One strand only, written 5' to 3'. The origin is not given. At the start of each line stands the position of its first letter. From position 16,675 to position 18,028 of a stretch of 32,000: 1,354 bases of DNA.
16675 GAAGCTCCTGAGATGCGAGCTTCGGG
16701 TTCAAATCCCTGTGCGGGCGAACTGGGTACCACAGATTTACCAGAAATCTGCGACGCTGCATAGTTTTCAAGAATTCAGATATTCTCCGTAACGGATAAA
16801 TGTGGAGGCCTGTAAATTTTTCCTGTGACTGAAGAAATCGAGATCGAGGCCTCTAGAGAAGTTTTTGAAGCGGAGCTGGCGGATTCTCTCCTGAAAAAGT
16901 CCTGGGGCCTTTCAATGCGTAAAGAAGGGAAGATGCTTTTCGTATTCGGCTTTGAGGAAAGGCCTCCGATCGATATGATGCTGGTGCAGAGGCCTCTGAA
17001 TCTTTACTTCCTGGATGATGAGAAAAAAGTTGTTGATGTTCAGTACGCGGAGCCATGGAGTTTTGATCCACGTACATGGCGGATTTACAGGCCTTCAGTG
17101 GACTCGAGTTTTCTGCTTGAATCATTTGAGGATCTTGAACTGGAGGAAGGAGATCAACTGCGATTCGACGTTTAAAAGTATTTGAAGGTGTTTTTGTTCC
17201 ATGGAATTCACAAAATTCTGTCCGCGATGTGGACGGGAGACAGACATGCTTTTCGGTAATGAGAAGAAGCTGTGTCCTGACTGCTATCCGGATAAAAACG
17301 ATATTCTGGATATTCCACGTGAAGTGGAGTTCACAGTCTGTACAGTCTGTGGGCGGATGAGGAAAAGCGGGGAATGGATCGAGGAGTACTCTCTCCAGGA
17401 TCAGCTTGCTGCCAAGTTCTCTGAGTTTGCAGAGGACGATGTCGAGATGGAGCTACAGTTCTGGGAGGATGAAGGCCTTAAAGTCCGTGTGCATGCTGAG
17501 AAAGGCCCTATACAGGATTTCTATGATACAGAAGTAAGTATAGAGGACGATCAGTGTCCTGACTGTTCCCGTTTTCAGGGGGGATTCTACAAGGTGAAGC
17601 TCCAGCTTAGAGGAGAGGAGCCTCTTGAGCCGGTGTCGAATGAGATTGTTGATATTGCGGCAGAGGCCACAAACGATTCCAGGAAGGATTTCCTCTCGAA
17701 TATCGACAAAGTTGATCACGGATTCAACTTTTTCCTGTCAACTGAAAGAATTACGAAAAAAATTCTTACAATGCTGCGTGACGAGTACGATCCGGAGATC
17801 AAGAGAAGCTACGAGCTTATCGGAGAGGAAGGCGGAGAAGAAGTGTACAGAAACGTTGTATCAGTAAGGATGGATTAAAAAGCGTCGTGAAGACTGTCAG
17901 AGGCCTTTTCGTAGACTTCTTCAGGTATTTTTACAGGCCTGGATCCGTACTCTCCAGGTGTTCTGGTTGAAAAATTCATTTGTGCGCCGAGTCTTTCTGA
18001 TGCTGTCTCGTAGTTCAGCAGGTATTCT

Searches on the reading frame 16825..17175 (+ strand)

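Call 45: search_protein_families(library=pfam, proteins=[window:16825-17175:+], max_evalue=0.01)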
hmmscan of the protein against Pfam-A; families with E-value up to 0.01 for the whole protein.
window:16825-17175:+ (116 aa): 1 family
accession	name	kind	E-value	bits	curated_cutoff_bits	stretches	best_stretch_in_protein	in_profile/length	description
PF02643.20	DUF192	-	2.1e-08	34.6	27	1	14-113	1-95/96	Uncharacterized ACR, COG1430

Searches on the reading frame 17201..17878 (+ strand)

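Call 45: search_protein_families(library=pfam, proteins=[window:17201-17878:+], max_evalue=0.01)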
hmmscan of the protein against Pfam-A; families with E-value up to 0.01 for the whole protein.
window:17201-17878:+ (225 aa): 2 families
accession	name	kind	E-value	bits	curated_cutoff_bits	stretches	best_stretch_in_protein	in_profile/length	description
PF04981.18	NMD3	-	1.1e-39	136.8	24.9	1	7-223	1-242/243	NMD3 family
PF09297.16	Zn_ribbon_NUD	-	0.0042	17.2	24.8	1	5-28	4-27/32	NADH pyrophosphatase zinc ribbon domain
